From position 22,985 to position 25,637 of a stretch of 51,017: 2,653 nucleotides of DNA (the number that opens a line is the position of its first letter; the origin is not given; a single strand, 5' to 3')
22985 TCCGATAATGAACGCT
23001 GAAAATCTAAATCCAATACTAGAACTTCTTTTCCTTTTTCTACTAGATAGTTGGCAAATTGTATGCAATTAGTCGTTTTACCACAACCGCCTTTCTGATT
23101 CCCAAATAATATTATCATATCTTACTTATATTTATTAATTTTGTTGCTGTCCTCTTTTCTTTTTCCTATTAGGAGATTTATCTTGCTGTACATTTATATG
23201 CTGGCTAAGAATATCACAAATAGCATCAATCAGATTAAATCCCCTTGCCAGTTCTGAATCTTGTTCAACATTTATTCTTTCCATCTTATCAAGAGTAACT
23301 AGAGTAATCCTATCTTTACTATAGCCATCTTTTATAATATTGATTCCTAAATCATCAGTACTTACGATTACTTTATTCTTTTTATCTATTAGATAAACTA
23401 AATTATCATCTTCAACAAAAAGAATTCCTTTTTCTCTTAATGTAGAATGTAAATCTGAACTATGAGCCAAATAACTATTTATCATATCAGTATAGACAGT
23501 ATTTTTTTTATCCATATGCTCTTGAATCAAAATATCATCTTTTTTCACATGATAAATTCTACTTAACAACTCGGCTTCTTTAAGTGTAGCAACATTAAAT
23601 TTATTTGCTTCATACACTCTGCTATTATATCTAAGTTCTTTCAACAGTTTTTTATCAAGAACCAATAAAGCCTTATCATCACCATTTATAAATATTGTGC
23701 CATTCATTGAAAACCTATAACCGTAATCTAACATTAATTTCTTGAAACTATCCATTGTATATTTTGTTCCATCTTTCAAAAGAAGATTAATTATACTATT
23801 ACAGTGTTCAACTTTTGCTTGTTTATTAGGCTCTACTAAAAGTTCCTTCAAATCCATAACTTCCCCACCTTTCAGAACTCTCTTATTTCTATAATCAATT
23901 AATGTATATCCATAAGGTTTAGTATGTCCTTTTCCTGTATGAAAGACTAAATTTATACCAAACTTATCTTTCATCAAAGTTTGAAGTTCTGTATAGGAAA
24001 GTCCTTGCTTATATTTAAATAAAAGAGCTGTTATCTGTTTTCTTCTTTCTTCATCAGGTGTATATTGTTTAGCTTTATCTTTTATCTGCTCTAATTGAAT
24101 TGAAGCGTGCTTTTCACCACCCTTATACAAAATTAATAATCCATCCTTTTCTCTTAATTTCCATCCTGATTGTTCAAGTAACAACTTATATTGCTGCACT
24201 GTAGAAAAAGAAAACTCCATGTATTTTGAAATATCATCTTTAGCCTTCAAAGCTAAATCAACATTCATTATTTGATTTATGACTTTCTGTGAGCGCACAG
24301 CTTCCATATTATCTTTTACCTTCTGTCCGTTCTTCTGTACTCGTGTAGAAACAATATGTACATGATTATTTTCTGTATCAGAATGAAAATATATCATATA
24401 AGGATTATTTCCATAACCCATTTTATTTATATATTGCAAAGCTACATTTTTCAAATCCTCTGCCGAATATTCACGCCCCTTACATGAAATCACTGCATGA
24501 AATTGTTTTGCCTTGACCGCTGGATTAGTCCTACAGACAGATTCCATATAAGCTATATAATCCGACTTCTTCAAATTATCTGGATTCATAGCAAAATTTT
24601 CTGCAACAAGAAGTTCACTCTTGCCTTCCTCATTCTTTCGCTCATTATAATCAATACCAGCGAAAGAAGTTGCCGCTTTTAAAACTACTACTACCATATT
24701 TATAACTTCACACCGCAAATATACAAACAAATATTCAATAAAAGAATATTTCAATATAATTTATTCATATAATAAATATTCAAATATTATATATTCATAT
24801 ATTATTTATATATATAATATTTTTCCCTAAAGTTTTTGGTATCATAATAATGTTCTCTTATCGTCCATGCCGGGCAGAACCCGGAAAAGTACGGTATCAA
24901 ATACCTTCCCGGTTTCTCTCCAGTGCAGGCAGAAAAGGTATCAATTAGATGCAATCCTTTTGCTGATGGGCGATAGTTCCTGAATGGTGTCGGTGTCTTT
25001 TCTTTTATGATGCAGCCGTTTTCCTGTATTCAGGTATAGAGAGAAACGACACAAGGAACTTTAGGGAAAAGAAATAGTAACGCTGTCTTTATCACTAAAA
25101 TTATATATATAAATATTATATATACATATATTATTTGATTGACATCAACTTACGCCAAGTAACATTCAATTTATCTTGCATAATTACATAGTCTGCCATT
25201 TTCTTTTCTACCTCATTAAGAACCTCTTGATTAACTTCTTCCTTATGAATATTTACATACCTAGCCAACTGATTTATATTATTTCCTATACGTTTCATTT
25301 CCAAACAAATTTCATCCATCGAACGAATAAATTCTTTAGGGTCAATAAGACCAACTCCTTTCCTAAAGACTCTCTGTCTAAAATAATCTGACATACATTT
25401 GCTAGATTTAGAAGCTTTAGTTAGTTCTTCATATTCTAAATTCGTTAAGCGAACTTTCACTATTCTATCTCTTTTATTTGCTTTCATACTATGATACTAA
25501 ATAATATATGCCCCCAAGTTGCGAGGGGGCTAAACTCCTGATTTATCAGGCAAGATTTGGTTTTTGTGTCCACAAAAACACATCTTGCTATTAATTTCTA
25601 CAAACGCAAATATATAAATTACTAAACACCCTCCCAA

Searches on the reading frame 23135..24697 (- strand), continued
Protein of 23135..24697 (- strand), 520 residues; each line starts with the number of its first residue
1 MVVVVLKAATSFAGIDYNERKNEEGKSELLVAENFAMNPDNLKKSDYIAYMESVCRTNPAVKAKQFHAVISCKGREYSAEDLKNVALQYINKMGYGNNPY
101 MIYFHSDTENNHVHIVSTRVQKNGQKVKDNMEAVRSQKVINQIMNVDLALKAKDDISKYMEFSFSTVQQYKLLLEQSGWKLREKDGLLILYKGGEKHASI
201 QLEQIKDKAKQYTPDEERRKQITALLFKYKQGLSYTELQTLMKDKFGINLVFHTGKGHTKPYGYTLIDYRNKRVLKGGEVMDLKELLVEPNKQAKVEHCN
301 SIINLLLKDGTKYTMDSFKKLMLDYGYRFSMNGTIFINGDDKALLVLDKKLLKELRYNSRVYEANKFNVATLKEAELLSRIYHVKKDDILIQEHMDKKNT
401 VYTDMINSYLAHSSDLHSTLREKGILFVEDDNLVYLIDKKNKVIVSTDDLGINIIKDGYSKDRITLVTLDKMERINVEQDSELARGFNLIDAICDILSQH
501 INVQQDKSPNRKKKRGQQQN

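Call 95: search_dna_similar(query=window:23135-24697:-, collection=plasmids, mode=protein, max_rows=60, rows=spread, max_evalue=1e-30)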
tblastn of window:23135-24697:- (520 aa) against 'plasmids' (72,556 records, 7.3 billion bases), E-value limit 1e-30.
Records with a match: 51; places in all: 52; records where one place covers at least 80% of the query: 44.
Best place of each record, by identity: >=99% 22; 95-99% 7; 90-95% 1; <60% 21.
By first word of the organism name: Bacteroides 29; Phocaeicola 5; Persicobacter 4; Pontibacter 3; Adhaeribacter 3; Mucilaginibacter 3; Chondrinema 1; Pedobacter 1; Sphingobacterium 1; Chryseobacterium 1.
By predicted mobility (MOB-suite, as given by PLSDB): conjugative 30; non-mobilizable 17; mobilizable 4.
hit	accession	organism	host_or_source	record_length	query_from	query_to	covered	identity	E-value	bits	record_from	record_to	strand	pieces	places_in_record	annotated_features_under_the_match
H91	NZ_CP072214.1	Bacteroides xylanisolvens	Homo sapiens,cultured bacterial ...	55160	1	520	100%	100.0%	0e+0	1028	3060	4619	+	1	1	relaxase/mobilization nuclease domain-containing protein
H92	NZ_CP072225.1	Bacteroides thetaiotaomicron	Homo sapiens,cultured bacterial ...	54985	1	520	100%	100.0%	0e+0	1028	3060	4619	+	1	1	relaxase/mobilization nuclease domain-containing protein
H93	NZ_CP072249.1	Phocaeicola dorei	Homo sapiens,cultured bacterial ...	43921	1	520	100%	100.0%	0e+0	1028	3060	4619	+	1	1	relaxase/mobilization nuclease domain-containing protein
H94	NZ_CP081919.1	Bacteroides ovatus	Homo sapiens,blood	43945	1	520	100%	100.0%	0e+0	1028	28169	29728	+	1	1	relaxase/mobilization nuclease domain-containing protein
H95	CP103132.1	Bacteroides ovatus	Homo sapiens,cell culture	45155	1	520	100%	100.0%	0e+0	1028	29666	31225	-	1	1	relaxase/mobilization nuclease domain-containing protein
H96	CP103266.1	Bacteroides fragilis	Homo sapiens,cell culture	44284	1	520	100%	100.0%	0e+0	1028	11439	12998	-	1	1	relaxase/mobilization nuclease domain-containing protein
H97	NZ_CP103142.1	Bacteroides faecis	Homo sapiens,cell culture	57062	1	520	100%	100.0%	0e+0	1028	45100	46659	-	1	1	relaxase/mobilization nuclease domain-containing protein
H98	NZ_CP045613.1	Bacteroides xylanisolvens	Homo sapiens,Abscess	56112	1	520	100%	99.8%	0e+0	1026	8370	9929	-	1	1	relaxase/mobilization nuclease domain-containing protein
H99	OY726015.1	Phocaeicola massiliensis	-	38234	1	520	100%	99.8%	0e+0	1026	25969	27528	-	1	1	record has no annotation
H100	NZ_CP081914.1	Bacteroides faecis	Homo sapiens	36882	1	520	100%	99.8%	0e+0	1026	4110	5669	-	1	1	relaxase/mobilization nuclease domain-containing protein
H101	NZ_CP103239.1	Bacteroides thetaiotaomicron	Homo sapiens,cell culture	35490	1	520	100%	99.8%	0e+0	1026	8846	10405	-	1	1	relaxase/mobilization nuclease domain-containing protein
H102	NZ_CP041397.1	Bacteroides ovatus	Homo sapiens,cell culture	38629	1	520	100%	99.6%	0e+0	1026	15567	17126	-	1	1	relaxase/mobilization nuclease domain-containing protein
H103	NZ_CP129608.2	Bacteroides fragilis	Homo sapiens,Appendix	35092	1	520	100%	99.6%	0e+0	1025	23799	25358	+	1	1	relaxase/mobilization nuclease domain-containing protein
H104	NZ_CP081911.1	Phocaeicola vulgatus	Homo sapiens,Peritoneal Fluid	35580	1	520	100%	99.6%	0e+0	1024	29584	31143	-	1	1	relaxase/mobilization nuclease domain-containing protein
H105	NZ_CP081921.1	Bacteroides fragilis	Homo sapiens,blood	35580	1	520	100%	99.6%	0e+0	1024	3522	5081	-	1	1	relaxase/mobilization nuclease domain-containing protein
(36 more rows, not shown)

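Call 104: search_protein_families(library=ncbifam, max_evalue=1, proteins=[L134:11645-12049:+])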
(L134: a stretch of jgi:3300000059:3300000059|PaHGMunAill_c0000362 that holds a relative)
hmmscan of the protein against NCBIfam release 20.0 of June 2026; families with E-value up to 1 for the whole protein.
L134:11645-12049:+ (134 aa): 2 families
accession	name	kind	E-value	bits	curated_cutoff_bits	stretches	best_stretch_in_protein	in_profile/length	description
NF005037.0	PRK06452.1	equivalog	0.085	11.4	862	1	34-124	406-493/566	succinate dehydrogenase flavoprotein subunit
NF006815.0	PRK09334.1-5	equivalog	0.24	11.8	235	1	33-84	16-69/118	30S ribosomal protein S25e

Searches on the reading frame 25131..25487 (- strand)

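Call 33: search_protein_families(library=pfam, max_evalue=0.01, proteins=[window:25131-25487:-])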
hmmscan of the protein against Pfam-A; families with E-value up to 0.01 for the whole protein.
window:25131-25487:- (118 aa): 4 families
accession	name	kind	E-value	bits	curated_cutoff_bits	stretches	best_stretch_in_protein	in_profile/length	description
PF21983.2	NikA-like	-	2e-12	47.5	27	1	5-76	2-70/72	Mobilization protein NikA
PF05713.17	MobC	-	5.2e-09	36.9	23.2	1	63-96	3-34/45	Bacterial mobilisation protein (MobC)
PF19514.5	MobC_2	-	1.1e-05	25.6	27.5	1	2-106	16-127/140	MobC-like protein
PF04947.19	Pox_VLTF3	-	0.0032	17.7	25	1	72-109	16-53/168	Poxvirus Late Transcription Factor VLTF3 like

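Call 34: search_protein_families(library=ncbifam, max_evalue=0.01, proteins=[window:25131-25487:-])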
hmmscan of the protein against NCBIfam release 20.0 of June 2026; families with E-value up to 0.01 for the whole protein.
window:25131-25487:- (118 aa): 1 family
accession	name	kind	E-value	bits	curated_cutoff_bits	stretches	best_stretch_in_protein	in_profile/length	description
NF041418.1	MbpA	equivalog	0.0011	18.8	90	1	7-96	2-85/93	mobilization protein MbpA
